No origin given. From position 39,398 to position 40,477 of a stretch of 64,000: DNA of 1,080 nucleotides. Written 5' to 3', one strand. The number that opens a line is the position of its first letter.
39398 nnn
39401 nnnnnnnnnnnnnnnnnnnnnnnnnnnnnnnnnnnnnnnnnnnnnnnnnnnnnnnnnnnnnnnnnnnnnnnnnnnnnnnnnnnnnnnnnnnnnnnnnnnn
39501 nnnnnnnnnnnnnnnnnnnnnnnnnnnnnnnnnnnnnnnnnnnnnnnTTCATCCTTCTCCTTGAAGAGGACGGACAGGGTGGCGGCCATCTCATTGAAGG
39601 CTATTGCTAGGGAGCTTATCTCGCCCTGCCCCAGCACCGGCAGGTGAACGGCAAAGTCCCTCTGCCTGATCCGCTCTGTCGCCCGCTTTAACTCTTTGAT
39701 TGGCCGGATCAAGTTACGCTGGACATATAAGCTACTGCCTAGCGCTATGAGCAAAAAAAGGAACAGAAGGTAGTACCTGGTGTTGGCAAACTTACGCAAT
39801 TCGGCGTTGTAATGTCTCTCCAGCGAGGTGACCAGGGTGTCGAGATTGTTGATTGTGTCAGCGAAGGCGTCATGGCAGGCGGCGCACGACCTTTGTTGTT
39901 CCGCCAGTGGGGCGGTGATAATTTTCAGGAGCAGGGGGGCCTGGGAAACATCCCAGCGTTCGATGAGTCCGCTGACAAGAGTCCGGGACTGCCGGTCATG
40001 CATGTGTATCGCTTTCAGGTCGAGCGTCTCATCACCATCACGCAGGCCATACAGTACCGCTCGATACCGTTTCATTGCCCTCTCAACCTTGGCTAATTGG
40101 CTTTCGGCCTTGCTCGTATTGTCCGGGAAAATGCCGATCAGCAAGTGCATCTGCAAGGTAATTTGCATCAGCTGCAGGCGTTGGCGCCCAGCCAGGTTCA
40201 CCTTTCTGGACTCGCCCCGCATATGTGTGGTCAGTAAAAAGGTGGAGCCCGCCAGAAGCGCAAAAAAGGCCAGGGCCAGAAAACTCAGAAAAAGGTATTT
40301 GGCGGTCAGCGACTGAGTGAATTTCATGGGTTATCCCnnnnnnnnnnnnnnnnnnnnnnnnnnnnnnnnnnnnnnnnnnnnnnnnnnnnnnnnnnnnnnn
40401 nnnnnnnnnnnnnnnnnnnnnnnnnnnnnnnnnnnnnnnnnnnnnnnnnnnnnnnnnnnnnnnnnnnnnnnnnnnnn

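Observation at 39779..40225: c-type haem-binding motif in the periplasmic PilJ/NarX-like sensor domain of the 1251-aa kinase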

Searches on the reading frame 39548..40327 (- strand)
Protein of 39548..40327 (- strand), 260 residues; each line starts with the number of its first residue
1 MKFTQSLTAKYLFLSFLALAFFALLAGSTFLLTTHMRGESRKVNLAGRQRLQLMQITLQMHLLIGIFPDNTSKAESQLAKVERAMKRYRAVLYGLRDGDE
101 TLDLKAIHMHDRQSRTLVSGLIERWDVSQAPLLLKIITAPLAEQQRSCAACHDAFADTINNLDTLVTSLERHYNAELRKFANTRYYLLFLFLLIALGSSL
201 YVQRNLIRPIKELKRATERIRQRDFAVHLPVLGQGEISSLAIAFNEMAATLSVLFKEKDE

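Call 6: search_protein_families(library=pfam, proteins=[window:39548-40327:-], max_evalue=10)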
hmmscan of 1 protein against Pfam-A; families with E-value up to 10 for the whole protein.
seq(260 aa): 3 families
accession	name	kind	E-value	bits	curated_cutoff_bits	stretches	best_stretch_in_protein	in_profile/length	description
PF00672.30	HAMP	-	2e-13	50.9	25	1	204-251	4-51/53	HAMP domain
PF13675.11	PilJ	-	6.5e-07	29.9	26.6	1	32-144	2-102/114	Type IV pili methyl-accepting chemotaxis transducer N-term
PF23631.1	DUF7143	-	0.14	12.4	27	1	67-108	64-105/160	Domain of unknown function (DUF7143)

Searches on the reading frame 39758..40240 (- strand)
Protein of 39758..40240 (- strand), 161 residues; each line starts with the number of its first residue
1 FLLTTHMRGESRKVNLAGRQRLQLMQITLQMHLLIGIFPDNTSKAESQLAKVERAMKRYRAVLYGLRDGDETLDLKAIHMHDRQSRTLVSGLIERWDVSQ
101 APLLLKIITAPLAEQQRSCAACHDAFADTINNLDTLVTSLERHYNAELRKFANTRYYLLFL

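Call 41: predict_structure(alignment_id=A1)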
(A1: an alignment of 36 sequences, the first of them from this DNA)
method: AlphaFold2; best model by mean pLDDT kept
length: 161 residues; sequences in the alignment: 36
mean_pLDDT: 92.8   pTM: 0.86
mean pLDDT of the five models: 92.8, 92.5, 92.1, 91.9, 91.0
residues with pLDDT >= 90: 128; 70-90: 31; 50-70: 2; < 50: 0
segments of 3 or more residues with pLDDT < 50: none
pLDDT, mean of each block of 10 residues (from residue 1): 84 95 94 79 86 96 98 95 98 98 95 90 94 97 94 92 94
secondary structure, 60 per line:
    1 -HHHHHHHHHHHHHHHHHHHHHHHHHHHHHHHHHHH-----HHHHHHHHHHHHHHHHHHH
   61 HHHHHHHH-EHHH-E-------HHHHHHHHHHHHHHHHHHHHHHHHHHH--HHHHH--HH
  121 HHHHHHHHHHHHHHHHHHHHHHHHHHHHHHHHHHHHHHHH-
elements in order: H2-36 H42-68 H83-109 H112-116 H119-160

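Call 44: fold_search(model_id=the predicted structure, library=pdb)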
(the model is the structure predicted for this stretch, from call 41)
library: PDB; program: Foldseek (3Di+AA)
matches with E <= 10: 373; with E <= 0.001: 0
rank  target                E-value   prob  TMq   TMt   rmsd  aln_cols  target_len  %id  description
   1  6gcv_C                1.8e-02  1.00  0.55  0.68   4.4       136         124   13  Ligand binding domain (LBD) of the p. aeruginosa nitrate receptor McpN (released 2018-09-19)
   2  6gcv_B                1.8e-02  1.00  0.55  0.68   4.4       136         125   12  Ligand binding domain (LBD) of the p. aeruginosa nitrate receptor McpN (released 2018-09-19)
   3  6gcv_A                2.2e-02  1.00  0.55  0.67   4.4       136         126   12  Ligand binding domain (LBD) of the p. aeruginosa nitrate receptor McpN (released 2018-09-19)
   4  6s1a_A                3.8e-02  1.00  0.68  0.77   2.9       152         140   12  Ligand binding domain of the P. putida receptor PcaY_PP (released 2020-10-21)
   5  8bsa_B                6.2e-02  1.00  0.69  0.71   3.2       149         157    7  Vc1313-LBD bound to D-arginine (released 2023-06-07)
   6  8bsa_A                7.6e-02  1.00  0.70  0.71   3.5       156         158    7  Vc1313-LBD bound to D-arginine (released 2023-06-07)
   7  8bsb_A                8.8e-02  1.00  0.67  0.68   3.5       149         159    7  Vc1313-LBD bound to D-lysine (released 2023-06-07)
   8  6xyn                  1.7e-01  1.00  0.53  0.54   5.2       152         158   12  Crystal structure of a proteolytic fragment of NarQ comprising sensor and TM domains (released 2020-03-04)
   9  9n0i_E                2.1e-01  0.99  0.51  0.59   5.5       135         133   11  Crystal structure of KABLE double mutant (Lys14Pro, Leu20Trp) (released 2025-08-20)
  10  6s37_A                2.5e-01  0.99  0.58  0.66   5.1       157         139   10  Ligand binding domain of the P. putida receptor PcaY_PP in complex with salicylic acid (released 2020-10-21)
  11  7xge_E                2.9e-01  0.97  0.48  0.51   6.1       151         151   10  Crystal structure of MCL-1 in complex with computationally designed inhibitor protein (released 2022-07-20)
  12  4k0d_B                3.0e-01  0.99  0.57  0.62   4.8       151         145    9  Periplasmic sensor domain of sensor histidine kinase, Adeh_2942 (released 2013-06-12)
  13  7jh6_A                3.2e-01  1.00  0.68  0.64   6.2       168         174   13  De novo designed two-domain di-Zn(II) and porphyrin-binding protein (released 2020-12-09)
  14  5xsj_L                3.4e-01  0.95  0.44  0.56   5.5       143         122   11  XylFII-LytSN complex (released 2017-08-02)
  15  7xge_C                3.5e-01  0.92  0.47  0.47   6.3       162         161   11  Crystal structure of MCL-1 in complex with computationally designed inhibitor protein (released 2022-07-20)
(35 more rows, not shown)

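Call 76: search_solved_structures(query=A1, max_evalue=10, show_alignments=2)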
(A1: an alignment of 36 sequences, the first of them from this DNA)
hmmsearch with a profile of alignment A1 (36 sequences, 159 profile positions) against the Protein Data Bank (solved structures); distinct sequences matched with E-value up to 10: 6.
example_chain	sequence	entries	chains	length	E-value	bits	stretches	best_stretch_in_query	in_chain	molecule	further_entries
6gcv_A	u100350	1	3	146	6.5e-05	25.8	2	12-76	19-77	Chemotaxis transducer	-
9fy1_8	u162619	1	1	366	0.51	13.2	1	4-82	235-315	Peptide chain release factor 2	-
3cyr_A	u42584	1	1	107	0.62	12.9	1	102-131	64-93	CYTOCHROME C3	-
1gm4_A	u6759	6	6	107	0.98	12.2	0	102-131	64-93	CYTOCHROME C3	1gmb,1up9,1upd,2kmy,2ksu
1ge9_A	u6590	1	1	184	2.8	10.7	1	40-95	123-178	RIBOSOME RECYCLING FACTOR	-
8a3k_UNK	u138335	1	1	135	6.5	9.6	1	23-91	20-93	sc-apCC-4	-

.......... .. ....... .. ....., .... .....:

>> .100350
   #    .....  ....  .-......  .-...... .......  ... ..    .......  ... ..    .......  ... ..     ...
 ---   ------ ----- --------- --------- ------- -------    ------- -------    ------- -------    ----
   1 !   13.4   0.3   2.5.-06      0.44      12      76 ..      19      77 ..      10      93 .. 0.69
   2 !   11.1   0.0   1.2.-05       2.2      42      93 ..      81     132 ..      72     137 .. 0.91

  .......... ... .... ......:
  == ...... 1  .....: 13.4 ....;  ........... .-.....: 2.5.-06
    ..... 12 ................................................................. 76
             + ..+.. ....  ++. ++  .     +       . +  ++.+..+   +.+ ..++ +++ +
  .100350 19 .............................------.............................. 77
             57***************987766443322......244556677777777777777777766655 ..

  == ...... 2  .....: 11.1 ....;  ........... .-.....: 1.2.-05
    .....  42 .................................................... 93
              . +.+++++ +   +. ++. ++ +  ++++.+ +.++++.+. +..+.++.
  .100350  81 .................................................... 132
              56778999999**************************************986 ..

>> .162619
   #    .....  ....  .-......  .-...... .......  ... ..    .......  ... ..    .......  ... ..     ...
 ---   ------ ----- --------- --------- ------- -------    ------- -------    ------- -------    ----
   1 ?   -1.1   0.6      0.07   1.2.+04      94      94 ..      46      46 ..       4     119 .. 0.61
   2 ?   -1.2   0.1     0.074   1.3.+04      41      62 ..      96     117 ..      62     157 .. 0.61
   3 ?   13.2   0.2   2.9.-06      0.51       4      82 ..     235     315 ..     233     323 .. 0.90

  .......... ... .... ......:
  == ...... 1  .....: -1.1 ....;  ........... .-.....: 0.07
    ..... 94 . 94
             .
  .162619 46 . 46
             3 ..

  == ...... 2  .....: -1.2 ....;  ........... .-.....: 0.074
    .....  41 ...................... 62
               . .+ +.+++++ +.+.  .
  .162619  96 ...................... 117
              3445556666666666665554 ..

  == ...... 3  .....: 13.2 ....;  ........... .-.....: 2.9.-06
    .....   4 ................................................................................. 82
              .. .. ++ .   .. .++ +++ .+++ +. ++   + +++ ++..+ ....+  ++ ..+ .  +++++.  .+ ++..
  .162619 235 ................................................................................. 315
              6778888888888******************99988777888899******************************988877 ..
